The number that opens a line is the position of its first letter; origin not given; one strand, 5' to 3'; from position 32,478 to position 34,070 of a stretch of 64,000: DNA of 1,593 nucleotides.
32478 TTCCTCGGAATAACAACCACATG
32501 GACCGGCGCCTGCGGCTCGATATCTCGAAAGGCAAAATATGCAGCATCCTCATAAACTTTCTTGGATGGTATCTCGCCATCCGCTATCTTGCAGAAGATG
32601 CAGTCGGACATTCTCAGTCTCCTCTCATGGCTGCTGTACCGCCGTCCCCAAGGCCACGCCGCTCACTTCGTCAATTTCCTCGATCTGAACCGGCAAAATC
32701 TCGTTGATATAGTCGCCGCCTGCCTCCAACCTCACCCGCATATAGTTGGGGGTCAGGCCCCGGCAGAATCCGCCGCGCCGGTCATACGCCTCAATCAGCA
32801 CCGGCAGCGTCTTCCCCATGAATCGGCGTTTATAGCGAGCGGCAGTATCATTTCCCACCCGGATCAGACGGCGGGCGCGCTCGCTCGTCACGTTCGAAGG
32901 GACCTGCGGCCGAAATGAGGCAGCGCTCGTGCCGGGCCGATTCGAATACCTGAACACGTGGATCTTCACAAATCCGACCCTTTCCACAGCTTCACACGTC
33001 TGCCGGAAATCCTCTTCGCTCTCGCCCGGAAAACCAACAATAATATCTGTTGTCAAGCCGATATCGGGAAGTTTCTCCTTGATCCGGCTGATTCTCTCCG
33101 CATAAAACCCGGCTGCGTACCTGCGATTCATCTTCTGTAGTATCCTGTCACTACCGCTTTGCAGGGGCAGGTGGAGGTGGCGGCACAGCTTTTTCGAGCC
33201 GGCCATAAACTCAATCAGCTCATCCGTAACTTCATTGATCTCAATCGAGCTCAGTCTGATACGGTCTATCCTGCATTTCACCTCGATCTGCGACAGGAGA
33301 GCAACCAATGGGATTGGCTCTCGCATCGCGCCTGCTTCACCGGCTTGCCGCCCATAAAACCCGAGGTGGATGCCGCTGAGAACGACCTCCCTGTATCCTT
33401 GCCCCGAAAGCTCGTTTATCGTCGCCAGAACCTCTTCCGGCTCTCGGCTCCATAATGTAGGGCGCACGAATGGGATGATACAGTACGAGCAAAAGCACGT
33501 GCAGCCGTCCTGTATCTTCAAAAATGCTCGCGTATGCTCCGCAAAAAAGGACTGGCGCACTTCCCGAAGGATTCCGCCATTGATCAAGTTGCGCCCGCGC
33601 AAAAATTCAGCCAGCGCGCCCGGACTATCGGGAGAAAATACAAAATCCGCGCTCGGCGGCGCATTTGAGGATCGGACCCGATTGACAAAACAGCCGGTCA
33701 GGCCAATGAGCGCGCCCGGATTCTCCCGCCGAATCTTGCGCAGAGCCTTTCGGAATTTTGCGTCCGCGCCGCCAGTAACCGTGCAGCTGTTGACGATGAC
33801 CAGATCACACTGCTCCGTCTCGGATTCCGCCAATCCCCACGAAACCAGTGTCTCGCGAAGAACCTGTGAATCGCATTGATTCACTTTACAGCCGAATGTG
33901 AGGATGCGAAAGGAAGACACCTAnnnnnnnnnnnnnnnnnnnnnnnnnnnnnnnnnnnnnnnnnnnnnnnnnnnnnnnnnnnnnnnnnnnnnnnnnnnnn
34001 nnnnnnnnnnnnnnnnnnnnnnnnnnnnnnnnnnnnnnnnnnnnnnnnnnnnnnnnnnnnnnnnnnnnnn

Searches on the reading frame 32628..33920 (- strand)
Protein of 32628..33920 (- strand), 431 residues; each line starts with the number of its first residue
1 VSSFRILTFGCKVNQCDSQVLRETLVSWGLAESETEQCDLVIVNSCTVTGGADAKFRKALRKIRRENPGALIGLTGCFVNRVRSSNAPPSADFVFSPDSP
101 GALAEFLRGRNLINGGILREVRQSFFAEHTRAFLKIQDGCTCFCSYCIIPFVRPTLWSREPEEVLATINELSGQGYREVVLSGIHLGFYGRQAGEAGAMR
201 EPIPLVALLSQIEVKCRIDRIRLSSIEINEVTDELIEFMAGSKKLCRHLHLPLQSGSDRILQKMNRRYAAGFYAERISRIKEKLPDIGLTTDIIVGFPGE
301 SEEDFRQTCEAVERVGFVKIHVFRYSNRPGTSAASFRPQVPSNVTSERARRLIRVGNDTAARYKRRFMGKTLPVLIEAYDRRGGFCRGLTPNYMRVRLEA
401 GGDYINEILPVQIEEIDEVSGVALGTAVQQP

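Call 92: search_protein_families(library=pfam, proteins=[window:32628-33920:-], max_evalue=0.000001)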
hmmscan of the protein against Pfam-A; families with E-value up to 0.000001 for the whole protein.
window:32628-33920:- (431 aa): 2 families
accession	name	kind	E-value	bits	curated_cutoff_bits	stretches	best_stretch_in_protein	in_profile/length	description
PF04055.27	Radical_SAM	-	2e-22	80.5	29.5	1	135-310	2-164/166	Radical SAM superfamily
PF00919.26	UPF0004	-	1.7e-18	66.9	27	1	5-84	3-84/98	Uncharacterized protein family UPF0004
